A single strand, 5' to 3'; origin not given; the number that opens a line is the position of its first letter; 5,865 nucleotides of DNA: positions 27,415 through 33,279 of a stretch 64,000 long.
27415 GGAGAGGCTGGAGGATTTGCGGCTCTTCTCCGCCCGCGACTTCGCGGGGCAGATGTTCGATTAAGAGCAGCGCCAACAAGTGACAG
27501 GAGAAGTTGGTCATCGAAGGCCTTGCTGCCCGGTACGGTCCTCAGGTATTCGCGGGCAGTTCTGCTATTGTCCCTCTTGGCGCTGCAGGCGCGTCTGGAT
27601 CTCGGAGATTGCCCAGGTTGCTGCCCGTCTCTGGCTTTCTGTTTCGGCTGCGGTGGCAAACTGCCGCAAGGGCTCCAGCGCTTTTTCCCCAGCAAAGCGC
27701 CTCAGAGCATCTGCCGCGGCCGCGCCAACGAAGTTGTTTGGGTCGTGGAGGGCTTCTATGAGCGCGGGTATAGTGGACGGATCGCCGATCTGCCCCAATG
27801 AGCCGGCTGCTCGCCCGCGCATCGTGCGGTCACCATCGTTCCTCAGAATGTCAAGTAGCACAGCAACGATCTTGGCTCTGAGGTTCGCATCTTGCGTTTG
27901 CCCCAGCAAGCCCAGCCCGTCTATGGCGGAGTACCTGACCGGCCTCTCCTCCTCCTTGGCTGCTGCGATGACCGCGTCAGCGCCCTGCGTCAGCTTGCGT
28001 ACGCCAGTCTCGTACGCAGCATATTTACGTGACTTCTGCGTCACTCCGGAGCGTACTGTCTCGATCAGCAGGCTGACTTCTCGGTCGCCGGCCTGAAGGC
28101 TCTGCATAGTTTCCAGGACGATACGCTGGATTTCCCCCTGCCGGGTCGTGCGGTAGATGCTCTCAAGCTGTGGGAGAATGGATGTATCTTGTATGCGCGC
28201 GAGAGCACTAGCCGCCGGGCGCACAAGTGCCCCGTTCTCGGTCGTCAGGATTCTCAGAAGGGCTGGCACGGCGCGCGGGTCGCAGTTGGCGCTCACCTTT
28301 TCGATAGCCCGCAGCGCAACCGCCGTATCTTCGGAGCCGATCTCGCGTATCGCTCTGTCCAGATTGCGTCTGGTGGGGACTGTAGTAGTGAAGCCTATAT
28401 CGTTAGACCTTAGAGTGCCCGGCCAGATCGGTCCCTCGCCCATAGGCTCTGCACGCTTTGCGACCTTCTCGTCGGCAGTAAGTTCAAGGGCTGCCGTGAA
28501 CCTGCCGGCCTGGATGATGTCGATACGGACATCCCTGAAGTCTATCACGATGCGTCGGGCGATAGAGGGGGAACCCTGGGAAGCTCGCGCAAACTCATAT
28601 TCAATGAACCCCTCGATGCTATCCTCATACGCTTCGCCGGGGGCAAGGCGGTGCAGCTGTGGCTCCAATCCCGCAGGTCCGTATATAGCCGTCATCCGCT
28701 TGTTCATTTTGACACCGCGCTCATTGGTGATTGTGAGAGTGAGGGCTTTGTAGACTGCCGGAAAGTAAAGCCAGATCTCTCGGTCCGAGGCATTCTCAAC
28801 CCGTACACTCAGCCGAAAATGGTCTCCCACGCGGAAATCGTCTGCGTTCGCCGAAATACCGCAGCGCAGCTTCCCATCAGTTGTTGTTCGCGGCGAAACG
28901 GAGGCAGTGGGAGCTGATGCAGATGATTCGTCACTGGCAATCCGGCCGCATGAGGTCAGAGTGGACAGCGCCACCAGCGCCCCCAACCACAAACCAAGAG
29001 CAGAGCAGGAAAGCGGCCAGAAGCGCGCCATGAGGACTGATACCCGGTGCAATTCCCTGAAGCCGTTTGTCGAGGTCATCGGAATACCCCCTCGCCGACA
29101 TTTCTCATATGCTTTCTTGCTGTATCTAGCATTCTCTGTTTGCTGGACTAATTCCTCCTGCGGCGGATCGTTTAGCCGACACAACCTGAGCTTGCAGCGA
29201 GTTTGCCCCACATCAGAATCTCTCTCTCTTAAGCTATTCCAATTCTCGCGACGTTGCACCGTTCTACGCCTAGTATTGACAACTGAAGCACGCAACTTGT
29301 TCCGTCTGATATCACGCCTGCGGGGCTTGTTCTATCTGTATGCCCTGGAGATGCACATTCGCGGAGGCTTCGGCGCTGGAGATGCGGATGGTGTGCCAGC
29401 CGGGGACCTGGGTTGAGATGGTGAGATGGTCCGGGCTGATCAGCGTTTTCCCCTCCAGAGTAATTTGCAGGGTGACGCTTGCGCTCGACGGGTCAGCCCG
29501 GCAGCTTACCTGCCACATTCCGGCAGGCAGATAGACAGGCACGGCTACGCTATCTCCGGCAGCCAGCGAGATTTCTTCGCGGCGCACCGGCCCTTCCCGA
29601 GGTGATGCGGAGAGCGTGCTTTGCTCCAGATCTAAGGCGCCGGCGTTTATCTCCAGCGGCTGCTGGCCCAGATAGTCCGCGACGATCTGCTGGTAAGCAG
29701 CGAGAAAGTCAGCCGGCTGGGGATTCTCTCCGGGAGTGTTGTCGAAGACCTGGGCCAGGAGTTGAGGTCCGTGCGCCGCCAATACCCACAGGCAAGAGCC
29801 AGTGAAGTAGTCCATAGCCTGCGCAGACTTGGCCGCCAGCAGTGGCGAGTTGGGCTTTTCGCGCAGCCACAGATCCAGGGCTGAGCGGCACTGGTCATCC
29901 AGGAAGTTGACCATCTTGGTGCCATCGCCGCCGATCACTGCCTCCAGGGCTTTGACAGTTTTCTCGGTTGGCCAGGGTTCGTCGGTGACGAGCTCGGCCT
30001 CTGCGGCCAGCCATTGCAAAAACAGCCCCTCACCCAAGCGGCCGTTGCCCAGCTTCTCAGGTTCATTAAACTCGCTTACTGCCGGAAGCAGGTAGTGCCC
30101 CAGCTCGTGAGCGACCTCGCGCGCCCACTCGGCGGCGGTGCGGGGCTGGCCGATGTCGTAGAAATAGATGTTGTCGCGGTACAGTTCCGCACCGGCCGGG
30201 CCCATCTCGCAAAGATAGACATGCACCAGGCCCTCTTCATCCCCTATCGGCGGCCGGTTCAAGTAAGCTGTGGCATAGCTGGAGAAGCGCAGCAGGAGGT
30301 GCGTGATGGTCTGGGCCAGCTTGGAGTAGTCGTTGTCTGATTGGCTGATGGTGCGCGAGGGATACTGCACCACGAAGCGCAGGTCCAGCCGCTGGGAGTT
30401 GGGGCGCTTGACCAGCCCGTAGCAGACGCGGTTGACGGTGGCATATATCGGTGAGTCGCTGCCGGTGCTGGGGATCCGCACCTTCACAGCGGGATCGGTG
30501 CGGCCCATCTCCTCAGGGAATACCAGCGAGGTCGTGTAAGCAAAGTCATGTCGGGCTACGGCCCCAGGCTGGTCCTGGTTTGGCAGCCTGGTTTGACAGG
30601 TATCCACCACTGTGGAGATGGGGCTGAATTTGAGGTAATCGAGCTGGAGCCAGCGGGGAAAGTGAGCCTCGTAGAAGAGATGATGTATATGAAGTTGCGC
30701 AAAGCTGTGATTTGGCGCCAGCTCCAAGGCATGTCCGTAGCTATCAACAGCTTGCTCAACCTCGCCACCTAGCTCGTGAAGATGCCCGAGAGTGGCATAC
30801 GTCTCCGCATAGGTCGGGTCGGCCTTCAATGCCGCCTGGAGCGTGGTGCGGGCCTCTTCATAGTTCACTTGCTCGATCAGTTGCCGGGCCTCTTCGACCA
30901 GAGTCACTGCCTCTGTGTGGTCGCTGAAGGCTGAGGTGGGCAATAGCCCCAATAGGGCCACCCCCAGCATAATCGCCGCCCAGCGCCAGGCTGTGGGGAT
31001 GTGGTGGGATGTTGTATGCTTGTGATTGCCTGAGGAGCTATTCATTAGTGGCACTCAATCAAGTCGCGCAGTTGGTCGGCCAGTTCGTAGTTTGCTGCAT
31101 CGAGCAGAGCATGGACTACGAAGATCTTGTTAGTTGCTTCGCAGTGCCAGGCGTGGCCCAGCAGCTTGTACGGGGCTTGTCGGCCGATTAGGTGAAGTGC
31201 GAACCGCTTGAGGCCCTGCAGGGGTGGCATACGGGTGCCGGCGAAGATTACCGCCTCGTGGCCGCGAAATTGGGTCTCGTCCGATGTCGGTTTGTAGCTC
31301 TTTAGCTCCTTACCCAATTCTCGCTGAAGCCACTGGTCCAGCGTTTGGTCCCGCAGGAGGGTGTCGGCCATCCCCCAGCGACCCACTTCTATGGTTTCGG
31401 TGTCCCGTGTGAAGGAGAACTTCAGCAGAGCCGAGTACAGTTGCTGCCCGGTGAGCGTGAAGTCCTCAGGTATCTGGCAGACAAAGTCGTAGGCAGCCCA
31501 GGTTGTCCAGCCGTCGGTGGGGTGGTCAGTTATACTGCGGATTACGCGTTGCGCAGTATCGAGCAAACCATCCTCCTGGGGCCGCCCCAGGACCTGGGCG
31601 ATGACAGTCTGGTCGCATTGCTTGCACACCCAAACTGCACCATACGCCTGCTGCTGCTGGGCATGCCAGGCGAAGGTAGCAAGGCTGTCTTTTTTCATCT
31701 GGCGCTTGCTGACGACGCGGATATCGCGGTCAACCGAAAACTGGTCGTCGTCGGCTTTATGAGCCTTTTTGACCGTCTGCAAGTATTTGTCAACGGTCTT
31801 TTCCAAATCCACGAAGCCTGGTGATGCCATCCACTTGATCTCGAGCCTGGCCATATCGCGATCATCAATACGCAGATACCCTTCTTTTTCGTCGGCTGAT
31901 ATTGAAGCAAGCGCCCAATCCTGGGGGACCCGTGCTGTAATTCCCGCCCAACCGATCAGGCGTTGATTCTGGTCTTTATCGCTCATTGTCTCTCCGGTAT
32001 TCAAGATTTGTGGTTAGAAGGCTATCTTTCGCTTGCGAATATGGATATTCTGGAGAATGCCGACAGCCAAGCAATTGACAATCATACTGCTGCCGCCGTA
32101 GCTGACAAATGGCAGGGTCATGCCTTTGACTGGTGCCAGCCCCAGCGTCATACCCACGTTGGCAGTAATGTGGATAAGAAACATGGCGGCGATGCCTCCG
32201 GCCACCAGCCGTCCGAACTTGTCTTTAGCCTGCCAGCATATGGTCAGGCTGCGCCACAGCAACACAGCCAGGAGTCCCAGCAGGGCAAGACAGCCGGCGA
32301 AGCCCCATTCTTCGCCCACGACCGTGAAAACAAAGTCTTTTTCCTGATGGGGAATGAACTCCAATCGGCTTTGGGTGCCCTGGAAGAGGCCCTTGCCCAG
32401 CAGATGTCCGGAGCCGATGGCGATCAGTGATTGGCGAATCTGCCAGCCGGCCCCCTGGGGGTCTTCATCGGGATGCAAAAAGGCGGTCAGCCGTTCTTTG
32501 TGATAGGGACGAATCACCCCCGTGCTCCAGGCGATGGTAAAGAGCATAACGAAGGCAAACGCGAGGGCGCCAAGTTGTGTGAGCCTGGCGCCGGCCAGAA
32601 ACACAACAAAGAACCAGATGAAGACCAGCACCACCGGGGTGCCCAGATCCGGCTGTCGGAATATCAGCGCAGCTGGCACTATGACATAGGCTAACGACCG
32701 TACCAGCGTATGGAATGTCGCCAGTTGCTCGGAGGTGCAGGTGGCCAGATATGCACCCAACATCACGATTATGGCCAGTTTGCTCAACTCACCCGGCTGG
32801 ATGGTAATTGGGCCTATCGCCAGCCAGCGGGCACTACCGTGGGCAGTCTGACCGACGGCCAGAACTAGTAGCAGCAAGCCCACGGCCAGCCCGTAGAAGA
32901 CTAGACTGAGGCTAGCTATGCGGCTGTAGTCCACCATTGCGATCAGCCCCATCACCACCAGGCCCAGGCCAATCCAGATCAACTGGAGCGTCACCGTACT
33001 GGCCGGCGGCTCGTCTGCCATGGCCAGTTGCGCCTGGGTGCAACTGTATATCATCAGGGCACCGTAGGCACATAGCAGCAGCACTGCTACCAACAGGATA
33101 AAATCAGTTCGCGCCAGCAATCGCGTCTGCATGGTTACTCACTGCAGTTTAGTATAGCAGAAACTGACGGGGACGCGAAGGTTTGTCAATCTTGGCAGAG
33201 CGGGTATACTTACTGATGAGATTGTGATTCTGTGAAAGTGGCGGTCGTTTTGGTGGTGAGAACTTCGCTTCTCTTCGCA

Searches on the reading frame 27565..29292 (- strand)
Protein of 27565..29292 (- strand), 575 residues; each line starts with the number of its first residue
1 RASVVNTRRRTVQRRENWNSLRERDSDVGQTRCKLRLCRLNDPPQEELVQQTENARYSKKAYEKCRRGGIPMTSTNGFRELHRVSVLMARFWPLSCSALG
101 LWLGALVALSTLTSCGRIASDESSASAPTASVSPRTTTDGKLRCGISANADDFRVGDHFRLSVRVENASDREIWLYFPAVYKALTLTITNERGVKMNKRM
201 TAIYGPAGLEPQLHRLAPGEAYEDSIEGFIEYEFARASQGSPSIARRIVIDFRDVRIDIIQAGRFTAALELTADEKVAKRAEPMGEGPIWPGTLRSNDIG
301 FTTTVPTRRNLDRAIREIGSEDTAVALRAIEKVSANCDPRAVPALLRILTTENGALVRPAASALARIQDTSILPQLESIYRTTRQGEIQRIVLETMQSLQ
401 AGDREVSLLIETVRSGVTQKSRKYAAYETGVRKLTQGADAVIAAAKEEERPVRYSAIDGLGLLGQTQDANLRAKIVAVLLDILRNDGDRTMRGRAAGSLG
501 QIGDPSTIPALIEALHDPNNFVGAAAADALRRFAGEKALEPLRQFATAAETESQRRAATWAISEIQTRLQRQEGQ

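Call 8: search_protein_families(library=pfam, proteins=[window:27565-29292:-], max_evalue=0.001)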
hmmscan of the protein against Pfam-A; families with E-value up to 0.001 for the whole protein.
window:27565-29292:- (575 aa): 5 families
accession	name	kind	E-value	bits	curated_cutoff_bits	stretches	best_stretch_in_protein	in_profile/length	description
PF13646.12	HEAT_2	-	5.4e-28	97.6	27.7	2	477-562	2-87/88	HEAT repeats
PF03130.22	HEAT_PBS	-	9.3e-14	50.8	20.9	1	492-517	2-27/27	PBS lyase HEAT-like repeat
PF00514.29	Arm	-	3e-06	27.5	20.6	0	338-366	10-38/41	Armadillo/beta-catenin-like repeat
PF13513.12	HEAT_EZ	-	3.2e-05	24.8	27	0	451-502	2-55/55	HEAT-like repeat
PF02985.28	HEAT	-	3.4e-05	24.2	23.5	0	508-534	2-28/31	HEAT repeat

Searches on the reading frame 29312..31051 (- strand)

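Call 8: search_protein_families(library=pfam, proteins=[window:29312-31051:-], max_evalue=0.001)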
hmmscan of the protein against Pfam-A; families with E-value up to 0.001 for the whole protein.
window:29312-31051:- (579 aa): 9 families
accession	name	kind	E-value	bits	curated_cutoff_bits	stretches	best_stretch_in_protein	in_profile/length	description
PF13414.12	TPR_11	-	9.8e-09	35.2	26.8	1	60-93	6-39/42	TPR repeat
PF07719.23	TPR_2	-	6.4e-08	32.6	27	0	82-115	1-34/34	Tetratricopeptide repeat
PF13181.12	TPR_8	-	1.3e-06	28.5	25.7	0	82-115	1-34/34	Tetratricopeptide repeat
PF00515.34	TPR_1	-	2.8e-06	27.4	27.8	0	82-115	1-34/34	Tetratricopeptide repeat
PF14559.12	TPR_19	-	5.6e-05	23.8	25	1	58-115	1-58/68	Tetratricopeptide repeat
PF13431.12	TPR_17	-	0.0003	21.3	24.4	0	71-102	2-33/34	Tetratricopeptide repeat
PF13424.12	TPR_12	-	0.00046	20.8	30.1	0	54-113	9-76/77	Tetratricopeptide repeat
PF13432.12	TPR_16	-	0.00053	20.8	32.7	0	54-114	3-63/65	Tetratricopeptide repeat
PF23914.1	TPR_CcmH_CycH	-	0.00085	19.6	42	0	54-120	22-88/158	Cytochrome c-type biogenesis protein H TPR domain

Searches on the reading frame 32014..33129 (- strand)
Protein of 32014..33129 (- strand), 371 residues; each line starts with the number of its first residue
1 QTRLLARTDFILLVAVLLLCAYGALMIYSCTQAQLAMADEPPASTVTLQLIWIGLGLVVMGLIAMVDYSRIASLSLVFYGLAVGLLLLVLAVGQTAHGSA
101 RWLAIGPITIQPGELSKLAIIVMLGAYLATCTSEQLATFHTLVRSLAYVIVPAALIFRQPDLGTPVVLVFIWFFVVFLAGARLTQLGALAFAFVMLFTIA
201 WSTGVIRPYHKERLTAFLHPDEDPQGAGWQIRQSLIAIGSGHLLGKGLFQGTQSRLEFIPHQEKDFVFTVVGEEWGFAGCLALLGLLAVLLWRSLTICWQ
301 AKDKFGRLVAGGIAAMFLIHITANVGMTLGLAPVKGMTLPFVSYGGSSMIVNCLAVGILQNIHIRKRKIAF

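Call 8: search_protein_families(library=pfam, proteins=[window:32014-33129:-], max_evalue=0.001)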
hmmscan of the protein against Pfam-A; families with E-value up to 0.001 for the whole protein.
window:32014-33129:- (371 aa): 1 family
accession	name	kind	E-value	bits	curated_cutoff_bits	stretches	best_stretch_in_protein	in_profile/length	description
PF01098.24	FTSW_RODA_SPOVE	-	1.9e-97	326.9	26.4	1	12-367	3-355/356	Cell cycle protein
